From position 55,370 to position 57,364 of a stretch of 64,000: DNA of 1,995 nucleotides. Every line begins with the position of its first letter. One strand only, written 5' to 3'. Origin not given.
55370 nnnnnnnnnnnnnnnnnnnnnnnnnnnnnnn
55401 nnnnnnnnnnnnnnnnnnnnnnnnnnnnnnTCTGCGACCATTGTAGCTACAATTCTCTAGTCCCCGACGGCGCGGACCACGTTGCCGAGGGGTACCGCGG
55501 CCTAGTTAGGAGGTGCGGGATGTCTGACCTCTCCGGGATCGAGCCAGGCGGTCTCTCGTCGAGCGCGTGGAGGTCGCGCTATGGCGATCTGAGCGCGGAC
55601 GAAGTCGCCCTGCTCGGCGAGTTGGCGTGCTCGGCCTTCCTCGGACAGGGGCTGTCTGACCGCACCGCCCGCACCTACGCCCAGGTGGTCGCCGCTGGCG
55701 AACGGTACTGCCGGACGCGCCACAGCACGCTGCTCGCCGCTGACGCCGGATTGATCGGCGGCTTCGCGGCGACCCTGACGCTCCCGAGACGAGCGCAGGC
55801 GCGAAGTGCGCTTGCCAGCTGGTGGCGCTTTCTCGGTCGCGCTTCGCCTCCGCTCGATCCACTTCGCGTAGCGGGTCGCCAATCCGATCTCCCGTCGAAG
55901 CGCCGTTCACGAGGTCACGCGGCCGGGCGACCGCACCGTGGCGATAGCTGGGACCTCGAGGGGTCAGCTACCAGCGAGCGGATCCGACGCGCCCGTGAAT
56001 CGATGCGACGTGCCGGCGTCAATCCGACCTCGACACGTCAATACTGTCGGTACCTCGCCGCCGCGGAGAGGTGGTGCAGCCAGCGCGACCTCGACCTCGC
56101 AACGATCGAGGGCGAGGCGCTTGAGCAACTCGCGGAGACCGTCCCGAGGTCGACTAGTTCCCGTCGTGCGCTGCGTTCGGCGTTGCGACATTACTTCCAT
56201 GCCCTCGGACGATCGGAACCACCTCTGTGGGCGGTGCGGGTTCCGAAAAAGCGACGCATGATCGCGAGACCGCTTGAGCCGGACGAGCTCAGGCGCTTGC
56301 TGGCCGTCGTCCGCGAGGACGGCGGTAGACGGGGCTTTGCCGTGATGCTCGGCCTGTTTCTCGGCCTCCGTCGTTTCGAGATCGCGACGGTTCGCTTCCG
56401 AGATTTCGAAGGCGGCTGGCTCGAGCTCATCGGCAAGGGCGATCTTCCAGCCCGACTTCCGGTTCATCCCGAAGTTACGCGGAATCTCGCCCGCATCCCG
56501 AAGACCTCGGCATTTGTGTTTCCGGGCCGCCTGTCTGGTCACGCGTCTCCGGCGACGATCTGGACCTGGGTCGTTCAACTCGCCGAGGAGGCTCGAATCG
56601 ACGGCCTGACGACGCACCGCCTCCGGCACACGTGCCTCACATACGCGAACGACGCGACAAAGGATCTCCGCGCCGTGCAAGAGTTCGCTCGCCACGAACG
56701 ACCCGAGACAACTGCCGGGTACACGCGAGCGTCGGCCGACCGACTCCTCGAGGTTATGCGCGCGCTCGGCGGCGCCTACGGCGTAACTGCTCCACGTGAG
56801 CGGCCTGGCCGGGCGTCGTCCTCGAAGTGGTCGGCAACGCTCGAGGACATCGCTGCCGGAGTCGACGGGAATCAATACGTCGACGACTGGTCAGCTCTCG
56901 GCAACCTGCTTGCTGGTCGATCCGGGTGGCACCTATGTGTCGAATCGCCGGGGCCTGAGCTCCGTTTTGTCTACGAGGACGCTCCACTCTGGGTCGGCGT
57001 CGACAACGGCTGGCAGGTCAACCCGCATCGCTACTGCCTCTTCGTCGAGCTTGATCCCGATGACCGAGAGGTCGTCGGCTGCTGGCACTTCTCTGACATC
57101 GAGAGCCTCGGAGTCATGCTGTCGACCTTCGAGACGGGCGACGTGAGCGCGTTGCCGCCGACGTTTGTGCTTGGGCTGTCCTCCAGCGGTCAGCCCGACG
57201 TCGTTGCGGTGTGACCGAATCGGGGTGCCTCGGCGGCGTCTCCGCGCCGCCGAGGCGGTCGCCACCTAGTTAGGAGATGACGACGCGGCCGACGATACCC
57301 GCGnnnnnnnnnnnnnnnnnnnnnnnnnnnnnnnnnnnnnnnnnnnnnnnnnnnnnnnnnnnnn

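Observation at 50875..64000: tRNA-Tyr-anchored island with its own primase / ATPase / iteron replication module (satellite- or AICE-like replicon)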

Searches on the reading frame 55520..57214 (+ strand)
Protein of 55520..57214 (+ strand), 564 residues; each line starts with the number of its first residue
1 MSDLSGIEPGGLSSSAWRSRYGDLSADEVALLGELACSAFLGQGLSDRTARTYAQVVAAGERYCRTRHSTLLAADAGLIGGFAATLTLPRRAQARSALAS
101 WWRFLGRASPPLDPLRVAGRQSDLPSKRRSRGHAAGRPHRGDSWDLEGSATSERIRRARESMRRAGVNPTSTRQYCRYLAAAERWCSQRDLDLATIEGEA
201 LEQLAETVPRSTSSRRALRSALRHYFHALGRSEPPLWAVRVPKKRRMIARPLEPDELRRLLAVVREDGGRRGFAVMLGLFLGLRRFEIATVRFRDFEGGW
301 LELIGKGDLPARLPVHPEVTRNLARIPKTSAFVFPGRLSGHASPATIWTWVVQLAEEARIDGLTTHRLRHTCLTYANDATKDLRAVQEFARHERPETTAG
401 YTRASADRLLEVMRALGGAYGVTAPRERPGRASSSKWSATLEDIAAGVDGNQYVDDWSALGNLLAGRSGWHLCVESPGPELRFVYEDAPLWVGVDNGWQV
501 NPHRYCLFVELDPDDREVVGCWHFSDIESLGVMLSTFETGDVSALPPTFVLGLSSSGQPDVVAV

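Call 7: search_protein_families(library=pfam, proteins=[window:55520-57214:+], max_evalue=0.01)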
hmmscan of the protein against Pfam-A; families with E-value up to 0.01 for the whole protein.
window:55520-57214:+ (564 aa): 2 families
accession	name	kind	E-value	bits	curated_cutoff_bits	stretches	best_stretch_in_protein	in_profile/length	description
PF00589.27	Phage_integrase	-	7.4e-13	49.1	27.1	1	252-406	3-170/172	Phage integrase family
PF02899.23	Phage_int_SAM_1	-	1.1e-07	32.4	22.3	1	168-231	15-81/83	Phage integrase, N-terminal SAM-like domain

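Call 8: search_protein_families(library=phrogs, proteins=[window:55520-57214:+], max_evalue=0.001)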
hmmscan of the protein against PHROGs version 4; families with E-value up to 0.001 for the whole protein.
window:55520-57214:+ (564 aa): 2 families
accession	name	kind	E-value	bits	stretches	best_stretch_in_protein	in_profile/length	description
phrog_216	-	integration and excision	1e-29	104.6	1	214-421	18-241/301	integrase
phrog_1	-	integration and excision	3.6e-27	96.9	1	166-418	181-449/611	integrase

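Call 9: search_protein_families(library=ncbifam, proteins=[window:55520-57214:+], max_evalue=0.01)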
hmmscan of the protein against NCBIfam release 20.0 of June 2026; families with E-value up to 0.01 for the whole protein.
window:55520-57214:+ (564 aa): 8 families
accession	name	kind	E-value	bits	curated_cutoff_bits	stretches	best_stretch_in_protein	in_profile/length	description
TIGR02224.1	recomb_XerC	equivalog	2.3e-18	66.6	335.15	1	169-412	15-285/295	tyrosine recombinase XerC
NF001399.0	PRK00283.1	subfamily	2e-17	63.4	279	1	166-414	21-293/300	tyrosine recombinase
NF040815.2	recomb_XerA_Arch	equivalog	2.7e-17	63.2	220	1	163-410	8-260/263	site-specific tyrosine recombinase/integron integrase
TIGR02225.1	recomb_XerD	equivalog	6.1e-14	52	329.6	1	166-414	12-284/290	site-specific tyrosine recombinase XerD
TIGR02249.1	integrase_gron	subfamily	3e-06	26.8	265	1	341-405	236-301/315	integron integrase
NF002331.0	PRK01287.1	subfamily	0.00047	19.2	371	1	355-413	262-321/365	site-specific tyrosine recombinase XerC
NF003462.0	PRK05084.1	equivalog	0.0014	17.4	267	1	363-413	303-353/360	tyrosine recombinase XerS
NF011946.0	PRK15417.1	equivalog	0.0032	16.7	435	0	173-296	35-158/337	integron integrase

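Call 55: search_protein_families(library=padloc, proteins=[window:55520-57214:+], max_evalue=0.01)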
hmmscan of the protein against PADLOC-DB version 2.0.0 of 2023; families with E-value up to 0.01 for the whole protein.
window:55520-57214:+ (564 aa): 0 families

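Call 106: find_homologous_proteins(query=window:55520-57214:+, max_evalue=0.001)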
Query window:55520-57214:+ (564 aa): 33 proteins with E <= 0.001 among 8000 candidates.
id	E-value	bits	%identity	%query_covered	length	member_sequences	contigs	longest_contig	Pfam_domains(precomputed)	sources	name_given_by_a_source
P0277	0.0e+0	1279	100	100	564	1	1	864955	PF00589.28,PF02899.24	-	-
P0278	4.7e-219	747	62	98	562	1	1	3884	PF00589.28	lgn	-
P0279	9.4e-205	700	60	96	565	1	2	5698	PF00589.28,PF02899.24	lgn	-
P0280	2.1e-188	646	56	98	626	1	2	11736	PF00589.28,PF02899.24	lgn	-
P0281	2.1e-125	438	45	95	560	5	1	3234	PF00589.28,PF02899.24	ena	-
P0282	9.9e-121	422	44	96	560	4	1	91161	PF00589.28,PF02899.24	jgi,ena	-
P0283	5.7e-117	410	45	94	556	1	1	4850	PF00589.28,PF02899.24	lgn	-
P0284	8.7e-116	406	43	95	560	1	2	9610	PF00589.28,PF02899.24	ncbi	-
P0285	2.6e-112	394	43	94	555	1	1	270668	PF00589.28,PF02899.24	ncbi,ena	-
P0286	3.7e-109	384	42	93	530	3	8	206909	PF00589.28,PF02899.24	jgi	jgi:site-specific recombinase XerD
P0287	6.3e-108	380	43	90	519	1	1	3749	PF00589.28,PF02899.24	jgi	jgi:site-specific recombinase XerD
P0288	5.5e-106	373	44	84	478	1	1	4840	PF00589.28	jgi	jgi:integrase/recombinase XerC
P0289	3.7e-104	367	43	87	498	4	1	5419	PF00589.28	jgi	-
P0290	4.8e-99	351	47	49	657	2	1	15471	PF00589.28,PF02899.24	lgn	-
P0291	5.5e-97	344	39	90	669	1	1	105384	PF00589.28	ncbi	ncbi:MAG: tyrosine-type recombinase/integrase [Acidimicrobiales bacterium]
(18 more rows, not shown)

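Call 107: find_encoding_contigs(protein=P0280, flank=10000, max_places=2)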
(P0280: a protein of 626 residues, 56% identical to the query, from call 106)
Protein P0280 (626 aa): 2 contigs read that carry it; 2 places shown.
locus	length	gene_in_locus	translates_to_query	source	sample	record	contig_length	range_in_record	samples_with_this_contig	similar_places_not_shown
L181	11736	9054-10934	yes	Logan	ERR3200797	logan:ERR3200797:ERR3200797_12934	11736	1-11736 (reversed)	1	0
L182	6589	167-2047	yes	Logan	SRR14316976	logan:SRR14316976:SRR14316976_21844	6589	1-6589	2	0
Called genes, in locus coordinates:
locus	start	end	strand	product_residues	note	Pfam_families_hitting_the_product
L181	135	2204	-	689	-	PF01381:HTH_3, PF13384:HTH_23 (faint), PF13413:HTH_25 (faint), PF13443:HTH_26 (faint), PF13518:HTH_28 (faint), PF13560:HTH_31, PF13560:HTH_31 (weak), PF01381:HTH_3 (weak), +4 more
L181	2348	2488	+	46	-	PF12728:HTH_17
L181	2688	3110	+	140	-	-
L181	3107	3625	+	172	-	-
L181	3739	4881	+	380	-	-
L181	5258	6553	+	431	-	PF01555:N6_N4_Mtase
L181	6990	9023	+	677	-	-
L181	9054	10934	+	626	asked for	PF02899:Phage_int_SAM_1 (faint), PF00589:Phage_integrase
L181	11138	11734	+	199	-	?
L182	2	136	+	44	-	?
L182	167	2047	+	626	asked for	PF02899:Phage_int_SAM_1 (faint), PF00589:Phage_integrase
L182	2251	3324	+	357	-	PF02899:Phage_int_SAM_1 (weak), PF00589:Phage_integrase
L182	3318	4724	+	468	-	-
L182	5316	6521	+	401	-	PF22022:Phage_int_M (faint), PF00589:Phage_integrase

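Call 108: find_encoding_contigs(protein=P0285, flank=10000, max_places=2)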
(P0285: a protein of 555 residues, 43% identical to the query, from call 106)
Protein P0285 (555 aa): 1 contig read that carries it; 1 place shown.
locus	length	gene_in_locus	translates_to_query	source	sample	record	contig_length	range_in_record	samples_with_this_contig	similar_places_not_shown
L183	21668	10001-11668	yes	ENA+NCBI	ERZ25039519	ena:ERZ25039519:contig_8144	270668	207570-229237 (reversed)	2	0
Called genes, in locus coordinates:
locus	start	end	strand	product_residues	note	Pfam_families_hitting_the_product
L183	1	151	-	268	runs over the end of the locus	-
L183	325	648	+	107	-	PF12728:HTH_17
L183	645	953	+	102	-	-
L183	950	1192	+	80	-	-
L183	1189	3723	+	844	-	-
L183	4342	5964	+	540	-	-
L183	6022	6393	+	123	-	-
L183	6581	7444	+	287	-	-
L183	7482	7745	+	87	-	-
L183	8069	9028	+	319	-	PF02899:Phage_int_SAM_1 (weak), PF00589:Phage_integrase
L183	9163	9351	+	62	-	-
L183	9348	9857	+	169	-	-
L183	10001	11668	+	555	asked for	PF02899:Phage_int_SAM_1 (faint), PF00589:Phage_integrase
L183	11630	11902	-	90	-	-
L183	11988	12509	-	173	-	-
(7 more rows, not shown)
